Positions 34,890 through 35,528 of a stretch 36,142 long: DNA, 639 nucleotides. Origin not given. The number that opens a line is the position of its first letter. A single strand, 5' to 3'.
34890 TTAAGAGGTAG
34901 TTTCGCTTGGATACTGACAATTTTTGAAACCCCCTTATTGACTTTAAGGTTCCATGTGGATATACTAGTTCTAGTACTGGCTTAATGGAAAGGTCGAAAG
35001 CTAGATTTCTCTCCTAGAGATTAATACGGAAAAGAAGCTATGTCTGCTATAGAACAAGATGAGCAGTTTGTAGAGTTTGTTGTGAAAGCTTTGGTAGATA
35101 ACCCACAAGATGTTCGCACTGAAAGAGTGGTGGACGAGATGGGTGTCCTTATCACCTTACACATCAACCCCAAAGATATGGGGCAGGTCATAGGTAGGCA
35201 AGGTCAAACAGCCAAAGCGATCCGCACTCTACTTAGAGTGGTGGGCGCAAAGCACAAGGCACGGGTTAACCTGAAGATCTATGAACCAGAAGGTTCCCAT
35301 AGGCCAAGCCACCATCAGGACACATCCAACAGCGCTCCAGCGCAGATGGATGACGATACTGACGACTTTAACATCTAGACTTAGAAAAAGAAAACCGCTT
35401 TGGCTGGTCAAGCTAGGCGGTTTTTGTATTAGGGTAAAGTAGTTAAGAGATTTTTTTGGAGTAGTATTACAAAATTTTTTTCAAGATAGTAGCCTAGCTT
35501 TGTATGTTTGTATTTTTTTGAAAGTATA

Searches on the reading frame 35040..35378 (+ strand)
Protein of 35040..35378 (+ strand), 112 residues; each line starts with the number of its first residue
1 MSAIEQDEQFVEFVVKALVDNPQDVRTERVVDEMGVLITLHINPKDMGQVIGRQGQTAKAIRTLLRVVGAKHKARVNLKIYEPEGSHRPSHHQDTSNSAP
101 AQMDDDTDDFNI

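Call 7: search_protein_families(library=pfam, proteins=[window:35040-35378:+], max_evalue=0.01)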
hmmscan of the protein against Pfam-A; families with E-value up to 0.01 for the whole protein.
window:35040-35378:+ (112 aa): 3 families
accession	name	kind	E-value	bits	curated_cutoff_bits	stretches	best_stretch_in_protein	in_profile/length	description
PF13083.13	KH_KhpA-B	-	7.5e-23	80.7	32.1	1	8-80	1-73/73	KhpA/KhpB, KH domain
PF00013.35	KH_1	-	0.0025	18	21.5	1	38-63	2-27/66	KH domain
PF07650.23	KH_2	-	0.0038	17.4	22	1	40-82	29-72/78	KH domain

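Call 68: find_encoding_contigs(protein=window:35040-35378:+, flank=10000, max_places=3)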
Protein window:35040-35378:+ (112 aa): 2 contigs read that carry it; 2 places shown.
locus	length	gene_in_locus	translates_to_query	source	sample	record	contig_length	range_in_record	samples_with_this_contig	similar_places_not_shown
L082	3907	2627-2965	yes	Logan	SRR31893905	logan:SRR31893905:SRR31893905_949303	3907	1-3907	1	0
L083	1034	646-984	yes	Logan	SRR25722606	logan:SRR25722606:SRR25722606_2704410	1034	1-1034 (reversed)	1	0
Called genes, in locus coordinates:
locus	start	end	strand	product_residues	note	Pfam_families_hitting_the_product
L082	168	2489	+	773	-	PF07691:PA14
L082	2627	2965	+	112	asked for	PF13083:KH_KhpA-B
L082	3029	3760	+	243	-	PF01746:tRNA_m1G_MT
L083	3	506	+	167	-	?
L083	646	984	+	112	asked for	PF13083:KH_KhpA-B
